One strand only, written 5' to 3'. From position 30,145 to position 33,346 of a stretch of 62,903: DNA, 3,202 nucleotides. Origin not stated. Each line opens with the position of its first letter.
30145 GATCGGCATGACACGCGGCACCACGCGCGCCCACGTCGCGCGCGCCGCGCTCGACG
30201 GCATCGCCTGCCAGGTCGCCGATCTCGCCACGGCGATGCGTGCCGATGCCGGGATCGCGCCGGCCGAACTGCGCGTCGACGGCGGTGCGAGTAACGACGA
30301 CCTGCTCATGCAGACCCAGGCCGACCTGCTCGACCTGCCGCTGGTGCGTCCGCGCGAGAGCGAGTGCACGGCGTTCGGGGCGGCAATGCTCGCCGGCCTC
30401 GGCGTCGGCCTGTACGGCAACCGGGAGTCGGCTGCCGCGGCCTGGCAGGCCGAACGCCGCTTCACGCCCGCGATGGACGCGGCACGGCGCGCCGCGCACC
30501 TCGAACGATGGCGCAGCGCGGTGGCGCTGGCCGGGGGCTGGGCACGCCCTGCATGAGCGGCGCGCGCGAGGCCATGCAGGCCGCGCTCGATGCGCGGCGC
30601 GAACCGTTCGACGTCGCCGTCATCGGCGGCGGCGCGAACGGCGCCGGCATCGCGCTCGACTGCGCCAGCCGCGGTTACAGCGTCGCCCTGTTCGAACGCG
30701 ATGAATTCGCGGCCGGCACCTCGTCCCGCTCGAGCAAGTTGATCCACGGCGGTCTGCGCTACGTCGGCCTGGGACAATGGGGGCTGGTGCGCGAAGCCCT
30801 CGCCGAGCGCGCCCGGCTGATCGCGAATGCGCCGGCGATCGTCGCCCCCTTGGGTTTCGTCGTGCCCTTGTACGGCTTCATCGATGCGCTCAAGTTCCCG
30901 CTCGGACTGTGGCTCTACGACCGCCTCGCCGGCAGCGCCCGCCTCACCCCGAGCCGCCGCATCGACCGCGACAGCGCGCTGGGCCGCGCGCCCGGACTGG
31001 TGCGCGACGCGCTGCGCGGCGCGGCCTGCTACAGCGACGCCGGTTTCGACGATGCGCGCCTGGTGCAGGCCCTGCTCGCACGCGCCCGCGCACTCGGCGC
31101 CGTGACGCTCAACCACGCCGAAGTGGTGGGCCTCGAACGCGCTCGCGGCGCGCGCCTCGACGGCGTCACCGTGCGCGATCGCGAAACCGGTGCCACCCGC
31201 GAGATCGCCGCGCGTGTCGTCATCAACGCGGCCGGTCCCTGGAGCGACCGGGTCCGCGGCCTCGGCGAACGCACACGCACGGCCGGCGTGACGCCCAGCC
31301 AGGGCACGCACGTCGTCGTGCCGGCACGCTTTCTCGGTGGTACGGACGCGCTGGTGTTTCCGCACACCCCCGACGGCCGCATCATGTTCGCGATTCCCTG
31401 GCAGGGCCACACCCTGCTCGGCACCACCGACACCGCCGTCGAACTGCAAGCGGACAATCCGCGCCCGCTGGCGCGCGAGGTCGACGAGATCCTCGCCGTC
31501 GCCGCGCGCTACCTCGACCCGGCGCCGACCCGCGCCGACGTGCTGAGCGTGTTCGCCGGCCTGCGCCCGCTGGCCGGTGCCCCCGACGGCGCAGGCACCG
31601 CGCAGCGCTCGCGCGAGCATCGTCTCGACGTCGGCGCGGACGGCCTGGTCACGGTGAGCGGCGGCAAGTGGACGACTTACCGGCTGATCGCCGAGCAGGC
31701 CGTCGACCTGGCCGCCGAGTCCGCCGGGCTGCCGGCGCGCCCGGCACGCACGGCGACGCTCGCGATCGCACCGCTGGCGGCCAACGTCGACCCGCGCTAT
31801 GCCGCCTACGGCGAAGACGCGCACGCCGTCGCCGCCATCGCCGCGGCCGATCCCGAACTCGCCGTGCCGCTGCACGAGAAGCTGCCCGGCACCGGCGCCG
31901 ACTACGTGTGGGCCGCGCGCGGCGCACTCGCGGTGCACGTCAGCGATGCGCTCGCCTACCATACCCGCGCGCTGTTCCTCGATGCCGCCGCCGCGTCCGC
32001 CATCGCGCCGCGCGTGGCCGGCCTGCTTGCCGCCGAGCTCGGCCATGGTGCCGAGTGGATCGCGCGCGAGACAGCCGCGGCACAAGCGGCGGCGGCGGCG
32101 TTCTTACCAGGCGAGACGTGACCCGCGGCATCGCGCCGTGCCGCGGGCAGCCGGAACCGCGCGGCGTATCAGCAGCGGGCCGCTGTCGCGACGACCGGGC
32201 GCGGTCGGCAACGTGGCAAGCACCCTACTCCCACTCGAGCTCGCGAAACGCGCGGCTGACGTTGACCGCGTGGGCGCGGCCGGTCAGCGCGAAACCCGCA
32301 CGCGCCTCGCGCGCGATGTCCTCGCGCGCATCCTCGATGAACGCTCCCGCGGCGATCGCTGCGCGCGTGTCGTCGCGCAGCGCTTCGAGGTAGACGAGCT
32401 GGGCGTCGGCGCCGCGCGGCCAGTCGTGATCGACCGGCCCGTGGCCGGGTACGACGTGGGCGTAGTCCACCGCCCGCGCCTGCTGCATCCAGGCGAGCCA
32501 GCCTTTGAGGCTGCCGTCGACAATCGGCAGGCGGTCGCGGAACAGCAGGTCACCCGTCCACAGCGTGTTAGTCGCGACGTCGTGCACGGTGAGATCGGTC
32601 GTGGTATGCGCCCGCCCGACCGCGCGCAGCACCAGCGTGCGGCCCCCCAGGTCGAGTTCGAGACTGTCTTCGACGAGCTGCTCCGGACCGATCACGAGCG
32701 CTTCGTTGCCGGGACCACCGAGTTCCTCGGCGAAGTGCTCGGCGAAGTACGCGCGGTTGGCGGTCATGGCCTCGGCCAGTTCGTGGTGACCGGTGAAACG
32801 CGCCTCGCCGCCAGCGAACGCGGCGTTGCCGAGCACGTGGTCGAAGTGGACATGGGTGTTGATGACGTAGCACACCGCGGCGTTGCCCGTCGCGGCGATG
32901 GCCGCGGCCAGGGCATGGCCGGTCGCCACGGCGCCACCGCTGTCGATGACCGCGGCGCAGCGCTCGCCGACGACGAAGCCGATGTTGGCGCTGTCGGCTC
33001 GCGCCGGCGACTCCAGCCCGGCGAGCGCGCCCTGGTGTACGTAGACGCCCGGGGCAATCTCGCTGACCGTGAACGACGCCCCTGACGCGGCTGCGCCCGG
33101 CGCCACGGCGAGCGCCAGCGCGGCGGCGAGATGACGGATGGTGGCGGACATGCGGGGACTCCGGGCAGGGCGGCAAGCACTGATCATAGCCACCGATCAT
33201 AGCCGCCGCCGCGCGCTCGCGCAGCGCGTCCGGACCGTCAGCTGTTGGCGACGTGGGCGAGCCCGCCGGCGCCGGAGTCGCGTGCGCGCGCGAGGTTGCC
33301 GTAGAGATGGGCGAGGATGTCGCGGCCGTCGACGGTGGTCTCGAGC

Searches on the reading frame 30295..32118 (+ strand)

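Call 19: search_protein_families(library=pfam, proteins=[window:30295-32118:+], max_evalue=0.001)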
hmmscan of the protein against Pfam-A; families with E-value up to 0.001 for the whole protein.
window:30295-32118:+ (608 aa): 7 families
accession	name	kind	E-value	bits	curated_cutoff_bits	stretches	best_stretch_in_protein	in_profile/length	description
PF01266.30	DAO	-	4.4e-57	194.7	27.9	1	106-462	1-352/353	FAD dependent oxidoreductase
PF16901.10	DAO_C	-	1.1e-12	48.4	31.4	1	503-584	38-121/126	C-terminal domain of alpha-glycerophosphate oxidase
PF01494.25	FAD_binding_3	-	1.7e-07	31.2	22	1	106-372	3-221/349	FAD binding domain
PF12831.13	FAD_oxidored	-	1.8e-06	27.9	27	0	106-146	1-41/416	FAD dependent oxidoreductase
PF00890.30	FAD_binding_2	-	1.4e-05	25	20.4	1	106-324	1-213/414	FAD binding domain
PF02737.24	3HCDH_N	-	0.00047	20.6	22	1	107-141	2-36/180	3-hydroxyacyl-CoA dehydrogenase, NAD binding domain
PF13450.12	NAD_binding_8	-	0.00083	20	21.9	0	109-145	1-37/68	NAD(P)-binding Rossmann-like domain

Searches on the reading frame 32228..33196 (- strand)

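Call 19: search_protein_families(library=pfam, proteins=[window:32228-33196:-], max_evalue=0.001)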
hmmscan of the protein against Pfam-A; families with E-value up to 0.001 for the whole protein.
window:32228-33196:- (323 aa): 1 family
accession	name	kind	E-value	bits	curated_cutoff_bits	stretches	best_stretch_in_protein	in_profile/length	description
PF00753.33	Lactamase_B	-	3.9e-21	76.3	22.7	1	67-252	3-196/196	Metallo-beta-lactamase superfamily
